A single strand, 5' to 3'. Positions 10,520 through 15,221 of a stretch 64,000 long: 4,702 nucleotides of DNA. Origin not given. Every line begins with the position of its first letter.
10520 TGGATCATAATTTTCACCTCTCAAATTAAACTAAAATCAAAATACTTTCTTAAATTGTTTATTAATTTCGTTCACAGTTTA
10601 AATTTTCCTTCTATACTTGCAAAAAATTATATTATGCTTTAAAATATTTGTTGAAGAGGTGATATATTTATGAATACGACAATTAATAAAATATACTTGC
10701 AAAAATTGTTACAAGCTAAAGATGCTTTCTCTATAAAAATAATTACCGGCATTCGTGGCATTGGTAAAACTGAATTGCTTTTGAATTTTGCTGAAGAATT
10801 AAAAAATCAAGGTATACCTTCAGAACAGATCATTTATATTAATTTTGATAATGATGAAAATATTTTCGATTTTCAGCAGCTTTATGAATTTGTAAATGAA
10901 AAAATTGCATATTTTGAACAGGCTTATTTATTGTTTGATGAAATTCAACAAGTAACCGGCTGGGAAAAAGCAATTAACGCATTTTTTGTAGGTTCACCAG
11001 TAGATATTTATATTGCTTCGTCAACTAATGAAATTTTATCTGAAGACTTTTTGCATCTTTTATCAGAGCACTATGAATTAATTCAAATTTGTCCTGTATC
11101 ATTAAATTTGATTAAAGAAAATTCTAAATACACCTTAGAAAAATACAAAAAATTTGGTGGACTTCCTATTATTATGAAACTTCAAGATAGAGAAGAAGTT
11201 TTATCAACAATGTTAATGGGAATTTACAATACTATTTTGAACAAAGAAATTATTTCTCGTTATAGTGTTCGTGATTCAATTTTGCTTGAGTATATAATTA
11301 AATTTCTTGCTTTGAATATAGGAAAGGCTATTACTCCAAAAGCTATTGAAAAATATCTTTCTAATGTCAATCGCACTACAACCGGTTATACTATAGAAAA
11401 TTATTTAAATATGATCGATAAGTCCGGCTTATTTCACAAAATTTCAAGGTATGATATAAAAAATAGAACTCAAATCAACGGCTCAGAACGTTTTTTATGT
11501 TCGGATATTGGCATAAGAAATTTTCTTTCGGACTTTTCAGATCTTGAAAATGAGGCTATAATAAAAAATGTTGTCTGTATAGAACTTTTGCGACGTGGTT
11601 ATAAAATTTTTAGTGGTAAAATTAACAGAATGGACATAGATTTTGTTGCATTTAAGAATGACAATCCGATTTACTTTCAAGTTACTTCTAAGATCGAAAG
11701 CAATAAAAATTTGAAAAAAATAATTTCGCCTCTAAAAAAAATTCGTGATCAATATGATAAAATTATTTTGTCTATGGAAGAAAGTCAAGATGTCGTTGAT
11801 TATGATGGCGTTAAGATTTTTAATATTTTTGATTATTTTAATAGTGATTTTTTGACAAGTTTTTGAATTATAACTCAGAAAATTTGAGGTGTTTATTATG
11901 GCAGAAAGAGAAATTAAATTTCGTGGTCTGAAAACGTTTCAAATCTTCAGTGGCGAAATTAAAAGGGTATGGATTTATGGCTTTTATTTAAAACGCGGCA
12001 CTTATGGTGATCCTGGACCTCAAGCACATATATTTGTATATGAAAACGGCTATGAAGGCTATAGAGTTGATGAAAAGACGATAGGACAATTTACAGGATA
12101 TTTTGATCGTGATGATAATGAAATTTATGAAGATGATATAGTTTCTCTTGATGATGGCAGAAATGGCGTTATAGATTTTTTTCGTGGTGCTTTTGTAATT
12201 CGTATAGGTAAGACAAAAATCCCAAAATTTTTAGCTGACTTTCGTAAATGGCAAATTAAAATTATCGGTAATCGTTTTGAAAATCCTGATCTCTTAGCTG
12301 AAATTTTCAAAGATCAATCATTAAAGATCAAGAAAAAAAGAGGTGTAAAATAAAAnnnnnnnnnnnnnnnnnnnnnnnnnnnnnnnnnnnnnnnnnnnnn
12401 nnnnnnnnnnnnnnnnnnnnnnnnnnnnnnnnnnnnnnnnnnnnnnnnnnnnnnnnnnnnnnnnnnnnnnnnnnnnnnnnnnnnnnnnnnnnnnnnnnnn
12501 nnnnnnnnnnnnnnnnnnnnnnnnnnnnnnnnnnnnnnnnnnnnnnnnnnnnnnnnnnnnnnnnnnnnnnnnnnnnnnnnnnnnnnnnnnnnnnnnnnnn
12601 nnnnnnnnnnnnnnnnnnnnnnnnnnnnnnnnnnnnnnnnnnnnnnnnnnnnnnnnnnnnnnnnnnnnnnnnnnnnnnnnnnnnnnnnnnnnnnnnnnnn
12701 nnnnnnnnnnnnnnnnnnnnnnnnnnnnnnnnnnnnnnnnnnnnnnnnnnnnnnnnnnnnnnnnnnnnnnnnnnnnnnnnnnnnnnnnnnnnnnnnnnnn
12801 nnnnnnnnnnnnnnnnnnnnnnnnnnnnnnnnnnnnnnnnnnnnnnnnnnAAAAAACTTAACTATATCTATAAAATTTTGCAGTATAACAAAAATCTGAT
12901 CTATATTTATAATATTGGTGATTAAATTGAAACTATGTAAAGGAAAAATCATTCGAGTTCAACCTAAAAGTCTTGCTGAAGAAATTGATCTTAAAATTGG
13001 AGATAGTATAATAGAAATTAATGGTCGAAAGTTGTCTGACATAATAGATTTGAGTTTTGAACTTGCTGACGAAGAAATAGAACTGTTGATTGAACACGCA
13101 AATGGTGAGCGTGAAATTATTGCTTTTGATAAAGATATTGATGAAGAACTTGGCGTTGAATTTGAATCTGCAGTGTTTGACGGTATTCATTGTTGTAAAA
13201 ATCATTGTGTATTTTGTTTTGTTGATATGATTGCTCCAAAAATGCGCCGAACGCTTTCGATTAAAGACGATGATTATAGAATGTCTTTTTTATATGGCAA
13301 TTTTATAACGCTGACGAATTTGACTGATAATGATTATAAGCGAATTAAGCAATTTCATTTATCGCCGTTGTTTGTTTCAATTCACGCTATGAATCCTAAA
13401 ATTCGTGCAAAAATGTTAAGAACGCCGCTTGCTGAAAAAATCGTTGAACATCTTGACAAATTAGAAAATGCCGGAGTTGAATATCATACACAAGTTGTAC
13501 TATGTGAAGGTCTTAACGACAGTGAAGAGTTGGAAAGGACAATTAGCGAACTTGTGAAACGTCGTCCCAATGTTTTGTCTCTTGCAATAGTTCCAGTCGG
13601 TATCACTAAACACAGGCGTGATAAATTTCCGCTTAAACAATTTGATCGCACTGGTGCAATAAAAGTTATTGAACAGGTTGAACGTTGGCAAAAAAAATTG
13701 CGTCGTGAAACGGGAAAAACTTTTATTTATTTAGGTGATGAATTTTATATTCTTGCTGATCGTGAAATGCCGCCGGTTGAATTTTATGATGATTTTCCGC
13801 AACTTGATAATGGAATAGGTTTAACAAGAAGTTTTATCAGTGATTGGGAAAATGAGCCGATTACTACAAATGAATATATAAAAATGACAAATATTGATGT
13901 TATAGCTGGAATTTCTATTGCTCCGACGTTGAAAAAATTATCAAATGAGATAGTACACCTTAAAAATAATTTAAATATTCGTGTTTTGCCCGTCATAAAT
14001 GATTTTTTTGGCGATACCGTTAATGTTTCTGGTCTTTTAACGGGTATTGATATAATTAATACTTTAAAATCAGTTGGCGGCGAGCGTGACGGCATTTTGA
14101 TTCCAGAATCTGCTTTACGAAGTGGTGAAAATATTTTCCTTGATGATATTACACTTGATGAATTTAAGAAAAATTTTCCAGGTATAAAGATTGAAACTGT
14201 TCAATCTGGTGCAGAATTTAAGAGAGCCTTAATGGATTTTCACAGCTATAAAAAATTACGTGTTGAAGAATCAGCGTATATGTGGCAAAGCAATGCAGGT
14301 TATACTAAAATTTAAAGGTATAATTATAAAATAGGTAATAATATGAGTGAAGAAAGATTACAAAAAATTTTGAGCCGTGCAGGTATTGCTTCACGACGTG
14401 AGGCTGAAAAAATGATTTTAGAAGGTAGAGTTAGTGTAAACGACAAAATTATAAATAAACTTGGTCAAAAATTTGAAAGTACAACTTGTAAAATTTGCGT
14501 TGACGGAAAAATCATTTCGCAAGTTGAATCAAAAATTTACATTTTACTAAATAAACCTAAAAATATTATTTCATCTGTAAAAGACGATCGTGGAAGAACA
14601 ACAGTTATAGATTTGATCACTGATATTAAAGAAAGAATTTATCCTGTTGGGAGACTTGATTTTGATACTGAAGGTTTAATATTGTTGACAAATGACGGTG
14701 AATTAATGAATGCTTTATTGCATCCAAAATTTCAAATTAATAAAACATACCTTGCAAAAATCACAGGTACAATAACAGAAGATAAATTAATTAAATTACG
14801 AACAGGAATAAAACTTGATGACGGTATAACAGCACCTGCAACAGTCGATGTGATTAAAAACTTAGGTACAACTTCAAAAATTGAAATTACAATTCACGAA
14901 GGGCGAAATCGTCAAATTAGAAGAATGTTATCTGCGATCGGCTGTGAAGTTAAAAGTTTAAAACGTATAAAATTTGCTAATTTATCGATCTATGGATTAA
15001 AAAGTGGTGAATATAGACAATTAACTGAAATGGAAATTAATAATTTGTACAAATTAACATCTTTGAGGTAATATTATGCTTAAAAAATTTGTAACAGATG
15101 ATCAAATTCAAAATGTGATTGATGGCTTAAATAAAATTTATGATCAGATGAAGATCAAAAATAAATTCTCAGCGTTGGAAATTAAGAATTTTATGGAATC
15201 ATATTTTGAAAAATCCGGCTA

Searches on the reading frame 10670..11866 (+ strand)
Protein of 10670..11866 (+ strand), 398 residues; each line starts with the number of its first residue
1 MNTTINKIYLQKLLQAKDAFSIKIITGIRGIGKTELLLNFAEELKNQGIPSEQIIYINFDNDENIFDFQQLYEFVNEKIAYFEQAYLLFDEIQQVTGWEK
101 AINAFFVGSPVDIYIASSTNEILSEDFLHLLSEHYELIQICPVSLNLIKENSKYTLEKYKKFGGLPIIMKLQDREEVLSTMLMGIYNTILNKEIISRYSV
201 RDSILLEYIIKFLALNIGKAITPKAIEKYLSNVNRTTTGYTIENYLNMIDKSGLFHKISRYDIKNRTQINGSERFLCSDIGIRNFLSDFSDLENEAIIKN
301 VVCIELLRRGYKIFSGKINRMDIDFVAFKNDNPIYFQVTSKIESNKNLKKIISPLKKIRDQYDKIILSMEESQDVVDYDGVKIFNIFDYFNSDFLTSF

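Call 16: search_protein_families(library=pfam, proteins=[window:10670-11866:+], max_evalue=0.00001)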
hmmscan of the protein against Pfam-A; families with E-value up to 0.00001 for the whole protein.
window:10670-11866:+ (398 aa): 2 families
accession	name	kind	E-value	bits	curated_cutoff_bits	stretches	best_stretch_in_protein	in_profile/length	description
PF13173.12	AAA_14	-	2.9e-24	85.9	27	1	21-145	3-125/129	AAA domain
PF13635.12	DUF4143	-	1.3e-08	35.2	28.1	1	197-338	7-157/160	Domain of unknown function (DUF4143)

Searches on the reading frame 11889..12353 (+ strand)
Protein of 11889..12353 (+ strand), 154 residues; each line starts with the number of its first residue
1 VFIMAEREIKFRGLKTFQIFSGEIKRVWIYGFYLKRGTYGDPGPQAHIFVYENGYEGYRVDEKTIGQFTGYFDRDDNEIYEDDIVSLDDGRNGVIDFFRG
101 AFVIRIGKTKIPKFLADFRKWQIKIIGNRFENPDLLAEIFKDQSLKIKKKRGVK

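Call 16: search_protein_families(library=pfam, proteins=[window:11889-12353:+], max_evalue=0.00001)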
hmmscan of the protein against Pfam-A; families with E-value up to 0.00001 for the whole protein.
window:11889-12353:+ (154 aa): 1 family
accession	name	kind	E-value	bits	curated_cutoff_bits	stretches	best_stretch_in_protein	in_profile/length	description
PF09643.15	YopX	-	4.8e-12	46.4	22.4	1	56-136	41-127/128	YopX protein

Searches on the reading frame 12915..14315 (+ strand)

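Call 16: search_protein_families(library=pfam, proteins=[window:12915-14315:+], max_evalue=0.00001)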
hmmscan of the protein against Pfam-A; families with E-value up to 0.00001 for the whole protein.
window:12915-14315:+ (466 aa): 3 families
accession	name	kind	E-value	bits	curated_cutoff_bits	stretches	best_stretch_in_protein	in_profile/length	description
PF04459.17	DUF512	-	5.7e-63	212.3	25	1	226-430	1-201/202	Protein of unknown function (DUF512)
PF19238.5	Radical_SAM_2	-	3.5e-62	209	26.7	1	73-222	1-150/151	Radical SAM-like domain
PF17820.7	PDZ_6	-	2.2e-08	34.1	27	1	13-60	3-53/54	PDZ domain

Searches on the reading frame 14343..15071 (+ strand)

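Call 16: search_protein_families(library=pfam, proteins=[window:14343-15071:+], max_evalue=0.00001)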
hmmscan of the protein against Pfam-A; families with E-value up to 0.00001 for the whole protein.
window:14343-15071:+ (242 aa): 2 families
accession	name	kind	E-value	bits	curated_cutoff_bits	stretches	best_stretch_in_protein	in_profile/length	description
PF00849.27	PseudoU_synth_2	-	3.2e-27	96.1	26.8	1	66-198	2-152/152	RNA pseudouridylate synthase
PF01479.30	S4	-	1.3e-13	50.9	22.8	1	4-43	1-41/48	S4 domain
